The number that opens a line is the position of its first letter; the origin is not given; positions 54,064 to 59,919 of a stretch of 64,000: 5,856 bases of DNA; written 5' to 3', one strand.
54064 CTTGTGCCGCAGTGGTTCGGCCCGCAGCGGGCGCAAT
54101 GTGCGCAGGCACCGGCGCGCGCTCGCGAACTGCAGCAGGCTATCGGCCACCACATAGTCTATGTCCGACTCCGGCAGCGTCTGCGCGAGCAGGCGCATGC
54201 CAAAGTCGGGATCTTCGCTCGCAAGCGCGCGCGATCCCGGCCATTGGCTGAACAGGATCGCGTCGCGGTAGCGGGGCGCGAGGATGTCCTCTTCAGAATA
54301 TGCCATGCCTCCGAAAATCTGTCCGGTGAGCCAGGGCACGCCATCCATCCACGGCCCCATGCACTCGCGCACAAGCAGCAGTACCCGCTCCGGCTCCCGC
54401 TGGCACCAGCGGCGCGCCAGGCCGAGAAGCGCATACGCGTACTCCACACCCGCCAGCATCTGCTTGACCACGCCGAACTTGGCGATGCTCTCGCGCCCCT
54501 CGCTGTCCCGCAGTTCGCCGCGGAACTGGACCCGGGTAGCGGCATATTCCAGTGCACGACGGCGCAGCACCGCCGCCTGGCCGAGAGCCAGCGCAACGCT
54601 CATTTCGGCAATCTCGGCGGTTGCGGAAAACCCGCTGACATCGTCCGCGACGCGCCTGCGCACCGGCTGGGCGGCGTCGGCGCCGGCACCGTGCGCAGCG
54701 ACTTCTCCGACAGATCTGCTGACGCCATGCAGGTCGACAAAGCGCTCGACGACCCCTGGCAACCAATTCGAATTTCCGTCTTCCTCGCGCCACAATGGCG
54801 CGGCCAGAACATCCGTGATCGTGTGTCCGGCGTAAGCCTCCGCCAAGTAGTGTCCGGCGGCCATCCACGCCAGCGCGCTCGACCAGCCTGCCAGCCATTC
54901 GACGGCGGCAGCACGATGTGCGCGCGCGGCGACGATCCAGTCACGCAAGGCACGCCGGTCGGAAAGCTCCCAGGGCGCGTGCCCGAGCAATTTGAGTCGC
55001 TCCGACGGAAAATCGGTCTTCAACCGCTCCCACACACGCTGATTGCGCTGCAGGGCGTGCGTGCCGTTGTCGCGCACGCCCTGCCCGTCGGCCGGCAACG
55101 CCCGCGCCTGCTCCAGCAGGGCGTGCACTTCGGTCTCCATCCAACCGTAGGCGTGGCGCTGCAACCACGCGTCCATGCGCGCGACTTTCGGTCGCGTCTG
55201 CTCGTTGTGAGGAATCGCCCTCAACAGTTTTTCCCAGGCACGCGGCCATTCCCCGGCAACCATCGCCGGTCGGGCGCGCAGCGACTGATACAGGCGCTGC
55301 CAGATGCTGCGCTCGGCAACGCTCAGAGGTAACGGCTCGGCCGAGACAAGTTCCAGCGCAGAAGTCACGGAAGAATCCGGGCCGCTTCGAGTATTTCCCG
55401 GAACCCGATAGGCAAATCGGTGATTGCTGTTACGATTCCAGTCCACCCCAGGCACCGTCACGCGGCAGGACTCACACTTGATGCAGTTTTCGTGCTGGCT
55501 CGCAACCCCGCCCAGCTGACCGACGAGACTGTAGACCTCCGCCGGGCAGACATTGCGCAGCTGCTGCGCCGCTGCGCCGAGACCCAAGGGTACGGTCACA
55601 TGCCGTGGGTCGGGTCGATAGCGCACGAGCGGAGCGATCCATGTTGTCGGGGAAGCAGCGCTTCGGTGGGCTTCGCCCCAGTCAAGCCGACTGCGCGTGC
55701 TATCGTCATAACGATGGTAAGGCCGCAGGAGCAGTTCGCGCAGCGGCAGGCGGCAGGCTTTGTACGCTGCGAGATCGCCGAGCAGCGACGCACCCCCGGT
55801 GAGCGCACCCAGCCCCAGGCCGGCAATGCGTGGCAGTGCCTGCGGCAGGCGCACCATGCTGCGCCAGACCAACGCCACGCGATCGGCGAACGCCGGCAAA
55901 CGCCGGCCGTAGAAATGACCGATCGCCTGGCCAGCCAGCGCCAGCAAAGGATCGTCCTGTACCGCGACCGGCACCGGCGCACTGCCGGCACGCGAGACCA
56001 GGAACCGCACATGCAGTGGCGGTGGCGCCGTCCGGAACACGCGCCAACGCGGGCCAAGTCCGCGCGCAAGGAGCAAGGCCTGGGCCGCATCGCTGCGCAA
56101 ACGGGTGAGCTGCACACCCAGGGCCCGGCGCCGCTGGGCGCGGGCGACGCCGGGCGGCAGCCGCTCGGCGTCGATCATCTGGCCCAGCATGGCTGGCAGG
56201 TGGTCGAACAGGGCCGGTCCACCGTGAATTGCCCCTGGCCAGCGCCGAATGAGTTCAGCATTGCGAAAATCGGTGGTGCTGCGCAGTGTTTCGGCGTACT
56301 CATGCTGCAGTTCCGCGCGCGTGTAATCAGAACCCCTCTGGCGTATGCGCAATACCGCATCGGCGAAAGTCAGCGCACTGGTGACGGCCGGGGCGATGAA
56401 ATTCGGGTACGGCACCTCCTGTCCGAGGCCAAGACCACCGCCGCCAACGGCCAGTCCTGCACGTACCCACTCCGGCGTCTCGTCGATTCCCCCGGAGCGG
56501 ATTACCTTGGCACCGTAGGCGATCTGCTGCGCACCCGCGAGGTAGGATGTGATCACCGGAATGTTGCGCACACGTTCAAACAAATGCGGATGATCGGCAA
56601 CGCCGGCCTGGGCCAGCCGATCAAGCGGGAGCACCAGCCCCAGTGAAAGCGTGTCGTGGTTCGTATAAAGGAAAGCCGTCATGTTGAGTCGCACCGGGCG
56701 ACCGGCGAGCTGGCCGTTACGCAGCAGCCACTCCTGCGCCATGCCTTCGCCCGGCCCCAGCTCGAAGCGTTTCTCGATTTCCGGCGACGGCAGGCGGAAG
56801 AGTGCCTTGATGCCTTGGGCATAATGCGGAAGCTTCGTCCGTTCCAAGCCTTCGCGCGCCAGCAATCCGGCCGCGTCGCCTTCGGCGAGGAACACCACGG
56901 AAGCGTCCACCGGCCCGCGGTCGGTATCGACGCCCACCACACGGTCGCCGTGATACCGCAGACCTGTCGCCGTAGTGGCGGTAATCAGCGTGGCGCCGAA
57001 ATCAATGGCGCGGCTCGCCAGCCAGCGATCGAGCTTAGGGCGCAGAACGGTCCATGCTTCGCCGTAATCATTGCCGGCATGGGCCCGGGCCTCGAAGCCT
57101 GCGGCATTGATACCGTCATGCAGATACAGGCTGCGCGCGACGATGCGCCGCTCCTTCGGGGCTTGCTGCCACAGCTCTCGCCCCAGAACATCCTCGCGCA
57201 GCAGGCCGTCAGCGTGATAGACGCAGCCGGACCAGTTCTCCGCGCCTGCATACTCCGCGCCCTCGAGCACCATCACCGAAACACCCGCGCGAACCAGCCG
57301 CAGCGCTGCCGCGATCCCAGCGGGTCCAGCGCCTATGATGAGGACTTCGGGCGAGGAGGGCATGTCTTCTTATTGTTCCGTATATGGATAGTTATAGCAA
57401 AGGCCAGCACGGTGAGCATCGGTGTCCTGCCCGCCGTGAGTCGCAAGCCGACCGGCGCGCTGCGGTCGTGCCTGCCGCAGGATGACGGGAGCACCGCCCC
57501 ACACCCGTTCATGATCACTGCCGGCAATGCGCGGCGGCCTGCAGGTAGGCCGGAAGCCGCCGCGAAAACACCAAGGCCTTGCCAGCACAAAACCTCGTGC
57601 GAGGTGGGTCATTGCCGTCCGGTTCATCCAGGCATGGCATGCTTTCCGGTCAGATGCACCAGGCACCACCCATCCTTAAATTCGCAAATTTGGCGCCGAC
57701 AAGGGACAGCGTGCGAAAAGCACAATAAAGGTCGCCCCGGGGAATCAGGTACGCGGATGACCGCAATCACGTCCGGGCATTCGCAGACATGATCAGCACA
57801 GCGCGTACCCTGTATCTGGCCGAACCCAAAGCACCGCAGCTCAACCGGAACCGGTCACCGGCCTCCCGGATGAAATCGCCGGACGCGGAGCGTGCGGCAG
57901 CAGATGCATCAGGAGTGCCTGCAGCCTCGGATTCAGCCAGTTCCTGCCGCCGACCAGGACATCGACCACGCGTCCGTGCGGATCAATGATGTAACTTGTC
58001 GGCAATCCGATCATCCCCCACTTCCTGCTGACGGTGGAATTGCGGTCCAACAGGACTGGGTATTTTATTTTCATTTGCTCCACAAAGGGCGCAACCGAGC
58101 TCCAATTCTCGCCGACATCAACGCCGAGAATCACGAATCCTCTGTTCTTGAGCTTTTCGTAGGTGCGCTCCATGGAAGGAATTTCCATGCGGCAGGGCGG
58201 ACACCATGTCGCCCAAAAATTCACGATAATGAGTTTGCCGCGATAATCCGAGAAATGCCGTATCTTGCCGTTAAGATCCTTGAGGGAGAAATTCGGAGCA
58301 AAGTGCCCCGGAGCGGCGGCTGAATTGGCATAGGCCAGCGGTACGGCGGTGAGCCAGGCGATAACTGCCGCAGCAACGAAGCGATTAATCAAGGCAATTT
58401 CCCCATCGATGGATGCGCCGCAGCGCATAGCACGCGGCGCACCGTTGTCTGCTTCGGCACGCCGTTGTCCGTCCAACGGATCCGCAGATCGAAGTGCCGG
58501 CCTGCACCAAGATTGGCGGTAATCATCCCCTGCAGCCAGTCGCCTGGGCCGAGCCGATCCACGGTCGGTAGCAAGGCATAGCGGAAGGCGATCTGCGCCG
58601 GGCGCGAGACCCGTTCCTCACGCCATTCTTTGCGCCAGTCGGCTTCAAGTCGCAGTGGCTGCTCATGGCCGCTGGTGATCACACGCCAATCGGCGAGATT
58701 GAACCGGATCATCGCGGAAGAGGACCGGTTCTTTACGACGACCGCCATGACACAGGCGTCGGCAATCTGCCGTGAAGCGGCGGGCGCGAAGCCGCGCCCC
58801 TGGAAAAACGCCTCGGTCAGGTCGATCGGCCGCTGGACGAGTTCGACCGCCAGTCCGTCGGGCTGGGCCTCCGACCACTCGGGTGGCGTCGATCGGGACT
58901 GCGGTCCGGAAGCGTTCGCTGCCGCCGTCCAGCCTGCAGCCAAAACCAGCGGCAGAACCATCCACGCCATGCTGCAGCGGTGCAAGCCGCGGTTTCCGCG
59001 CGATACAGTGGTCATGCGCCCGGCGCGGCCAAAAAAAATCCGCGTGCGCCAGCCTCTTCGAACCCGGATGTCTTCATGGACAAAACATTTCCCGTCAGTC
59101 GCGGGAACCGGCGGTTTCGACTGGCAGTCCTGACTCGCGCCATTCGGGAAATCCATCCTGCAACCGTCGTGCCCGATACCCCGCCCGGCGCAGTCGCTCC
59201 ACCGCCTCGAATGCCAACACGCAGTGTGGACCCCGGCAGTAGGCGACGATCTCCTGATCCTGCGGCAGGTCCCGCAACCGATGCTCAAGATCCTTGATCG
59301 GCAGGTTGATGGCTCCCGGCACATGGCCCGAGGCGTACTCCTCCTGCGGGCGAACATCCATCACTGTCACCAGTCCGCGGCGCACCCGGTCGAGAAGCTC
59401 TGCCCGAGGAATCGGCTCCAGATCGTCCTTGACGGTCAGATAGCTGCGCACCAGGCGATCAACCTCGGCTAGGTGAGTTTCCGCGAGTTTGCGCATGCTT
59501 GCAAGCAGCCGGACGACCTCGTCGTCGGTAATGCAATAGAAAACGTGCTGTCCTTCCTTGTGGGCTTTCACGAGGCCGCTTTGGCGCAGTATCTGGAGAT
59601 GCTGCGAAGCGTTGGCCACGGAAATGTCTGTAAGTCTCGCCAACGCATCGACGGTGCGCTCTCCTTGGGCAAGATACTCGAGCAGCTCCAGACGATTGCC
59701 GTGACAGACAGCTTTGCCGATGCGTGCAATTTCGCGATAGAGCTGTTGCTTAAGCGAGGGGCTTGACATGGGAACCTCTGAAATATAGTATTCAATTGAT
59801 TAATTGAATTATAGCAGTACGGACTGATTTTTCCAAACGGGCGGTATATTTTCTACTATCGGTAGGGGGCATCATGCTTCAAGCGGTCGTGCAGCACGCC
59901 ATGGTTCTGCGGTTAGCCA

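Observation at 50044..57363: Single 2439-aa polypeptide fusing acyl-CoA dehydrogenase, ETF alpha/beta, and FixC/FixX-type ETF:quinone oxidoreductase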

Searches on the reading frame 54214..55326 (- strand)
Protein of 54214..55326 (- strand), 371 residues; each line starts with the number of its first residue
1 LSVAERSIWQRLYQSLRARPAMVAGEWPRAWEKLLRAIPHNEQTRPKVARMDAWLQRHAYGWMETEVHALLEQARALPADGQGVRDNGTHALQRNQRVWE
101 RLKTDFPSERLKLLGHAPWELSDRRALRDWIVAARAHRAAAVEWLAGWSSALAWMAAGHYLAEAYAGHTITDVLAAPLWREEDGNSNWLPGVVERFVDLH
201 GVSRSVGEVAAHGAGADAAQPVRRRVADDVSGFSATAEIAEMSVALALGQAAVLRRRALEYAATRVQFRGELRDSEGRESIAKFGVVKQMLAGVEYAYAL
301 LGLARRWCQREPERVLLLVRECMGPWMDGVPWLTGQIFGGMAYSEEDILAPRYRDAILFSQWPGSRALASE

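Call 62: search_solved_structures(query=A7, max_evalue=10, show_alignments=2)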
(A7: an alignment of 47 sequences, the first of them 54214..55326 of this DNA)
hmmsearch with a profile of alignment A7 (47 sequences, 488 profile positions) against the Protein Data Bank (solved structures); distinct sequences matched with E-value up to 10: 36.
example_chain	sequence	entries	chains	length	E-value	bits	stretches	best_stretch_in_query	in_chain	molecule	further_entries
1buc_A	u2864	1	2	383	2.6e-07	33.5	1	277-439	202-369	BUTYRYL-COA DEHYDROGENASE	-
2dvl_A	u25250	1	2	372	3.7e-06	29.7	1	183-434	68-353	Acyl-CoA dehydrogenase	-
2z1q_A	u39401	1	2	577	3.8e-06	29.7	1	199-454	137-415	Acyl-CoA dehydrogenase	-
8ca1_B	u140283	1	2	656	1.2e-05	28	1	278-418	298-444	Very long-chain specific acyl-CoA dehydrogenase, mitochondrial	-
4n5f_A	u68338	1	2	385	2.4e-05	27.1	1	262-440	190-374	Putative acyl-CoA dehydrogenase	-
4m9a_A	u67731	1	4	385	8e-05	25.3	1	263-438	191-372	Acyl-CoA dehydrogenase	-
5lnx_A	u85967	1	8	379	0.00019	24.1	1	260-434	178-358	Acyl-CoA dehydrogenase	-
7s7g_A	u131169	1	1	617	0.00032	23.3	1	278-417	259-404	Very long-chain specific acyl-CoA dehydrogenase, mitochondrial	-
3b96_A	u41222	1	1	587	0.00037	23.2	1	278-417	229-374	Very long-chain specific acyl-CoA dehydrogenase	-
3pfd_A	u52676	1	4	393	0.00042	23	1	180-440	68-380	Acyl-CoA dehydrogenase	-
2uxw_A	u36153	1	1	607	0.00042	23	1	278-417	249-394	VERY-LONG-CHAIN SPECIFIC ACYL-COA DEHYDROGENASE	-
7y0a_A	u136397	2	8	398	0.00055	22.6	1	242-440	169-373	Short-chain specific acyl-CoA dehydrogenase, mitochondrial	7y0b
8sgs_A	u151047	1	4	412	0.00081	22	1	242-433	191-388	Short-chain specific acyl-CoA dehydrogenase, mitochondrial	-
2vig_A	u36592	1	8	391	0.0012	21.5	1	243-436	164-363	SHORT-CHAIN SPECIFIC ACYL-COA DEHYDROGENASE,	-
1jqi_A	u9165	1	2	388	0.0026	20.4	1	241-433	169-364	short chain acyl-CoA dehydrogenase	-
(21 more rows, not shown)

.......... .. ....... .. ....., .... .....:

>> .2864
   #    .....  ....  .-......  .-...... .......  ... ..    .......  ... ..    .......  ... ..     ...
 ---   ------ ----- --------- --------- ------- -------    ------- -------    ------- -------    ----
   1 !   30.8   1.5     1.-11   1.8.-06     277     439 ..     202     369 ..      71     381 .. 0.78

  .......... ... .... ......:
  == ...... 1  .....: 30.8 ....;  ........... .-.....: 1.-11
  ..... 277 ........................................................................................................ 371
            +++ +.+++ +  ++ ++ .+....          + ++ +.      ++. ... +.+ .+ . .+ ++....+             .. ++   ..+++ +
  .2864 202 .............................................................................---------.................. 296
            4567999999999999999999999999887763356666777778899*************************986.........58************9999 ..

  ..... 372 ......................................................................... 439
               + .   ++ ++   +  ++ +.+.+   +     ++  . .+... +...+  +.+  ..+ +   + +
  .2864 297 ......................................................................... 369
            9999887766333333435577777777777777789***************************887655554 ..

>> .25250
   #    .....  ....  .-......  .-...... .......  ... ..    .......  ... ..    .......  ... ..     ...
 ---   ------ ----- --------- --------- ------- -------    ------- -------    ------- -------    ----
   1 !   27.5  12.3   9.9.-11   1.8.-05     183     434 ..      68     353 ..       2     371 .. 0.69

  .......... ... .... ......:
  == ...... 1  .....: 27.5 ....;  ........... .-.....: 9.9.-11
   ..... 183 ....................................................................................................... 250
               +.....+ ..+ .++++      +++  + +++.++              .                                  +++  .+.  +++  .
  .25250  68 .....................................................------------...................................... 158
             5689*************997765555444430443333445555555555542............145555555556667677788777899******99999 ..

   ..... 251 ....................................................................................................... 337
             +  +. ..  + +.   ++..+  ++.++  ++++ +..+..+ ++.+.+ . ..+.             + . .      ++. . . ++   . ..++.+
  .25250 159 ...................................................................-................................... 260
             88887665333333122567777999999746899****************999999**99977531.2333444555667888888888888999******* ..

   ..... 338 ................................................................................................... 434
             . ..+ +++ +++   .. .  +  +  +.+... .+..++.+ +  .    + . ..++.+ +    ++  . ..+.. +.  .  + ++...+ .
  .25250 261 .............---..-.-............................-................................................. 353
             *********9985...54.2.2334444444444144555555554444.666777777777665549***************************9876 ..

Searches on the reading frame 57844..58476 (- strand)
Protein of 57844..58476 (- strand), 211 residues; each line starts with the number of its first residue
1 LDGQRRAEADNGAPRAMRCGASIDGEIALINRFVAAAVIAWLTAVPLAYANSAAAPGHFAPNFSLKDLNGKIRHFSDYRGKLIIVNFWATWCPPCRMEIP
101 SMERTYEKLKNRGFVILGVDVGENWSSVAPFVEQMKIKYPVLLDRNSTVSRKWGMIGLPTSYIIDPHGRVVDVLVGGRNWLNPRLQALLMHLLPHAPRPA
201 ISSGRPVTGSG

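Call 9: search_protein_families(library=pfam, proteins=[window:57844-58476:-], max_evalue=0.001)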
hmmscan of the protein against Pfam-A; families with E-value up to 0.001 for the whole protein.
window:57844-58476:- (211 aa): 6 families
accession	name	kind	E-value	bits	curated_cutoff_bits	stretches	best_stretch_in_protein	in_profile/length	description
PF00578.27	AhpC-TSA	-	4e-31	108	26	1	57-172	2-123/124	AhpC/TSA family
PF08534.16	Redoxin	-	6.6e-23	81.6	26.6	1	57-179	3-137/148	Redoxin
PF13905.12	Thioredoxin_8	-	3.2e-14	53.5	27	1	80-170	1-94/94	Thioredoxin-like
PF00085.26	Thioredoxin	-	1.2e-09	38.6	23.5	1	81-128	19-65/103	Thioredoxin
PF00255.25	GSHPx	-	1.3e-05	25.2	27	1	63-119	4-59/108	Glutathione peroxidase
PF13098.12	Thioredoxin_2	-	9.9e-05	23.1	27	1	80-176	5-93/104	Thioredoxin-like domain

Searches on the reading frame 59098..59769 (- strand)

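Call 9: search_protein_families(library=pfam, proteins=[window:59098-59769:-], max_evalue=0.001)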
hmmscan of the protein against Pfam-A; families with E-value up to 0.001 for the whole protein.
window:59098-59769:- (224 aa): 9 families
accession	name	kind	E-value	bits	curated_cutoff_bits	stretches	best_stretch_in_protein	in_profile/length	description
PF00581.25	Rhodanese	-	1.7e-18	67.4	22.2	1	123-212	3-101/102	Rhodanese-like domain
PF01022.26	HTH_5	-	5.5e-12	45.8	22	1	25-68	3-46/47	Bacterial regulatory protein, arsR family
PF12840.13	HTH_20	-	9.3e-11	42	27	1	23-68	3-49/51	Helix-turn-helix domain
PF25212.1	HVO_A0114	-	7e-07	29.4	27.6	1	24-83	22-82/84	HVO_A0114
PF12802.13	MarR_2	-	3.5e-05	24.3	27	1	27-70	8-53/61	MarR family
PF24033.1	DUF7342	-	8.6e-05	23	31.6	1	37-100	17-78/150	Family of unknown function (DUF7342)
PF09339.16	HTH_IclR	-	0.00036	20.7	22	0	27-68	6-49/52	IclR helix-turn-helix domain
PF13518.12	HTH_28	-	0.00045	20.7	25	0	26-66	2-41/52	Helix-turn-helix domain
PF01978.25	TrmB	-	0.00054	20.2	25.6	0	33-80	18-65/68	Sugar-specific transcriptional regulator TrmB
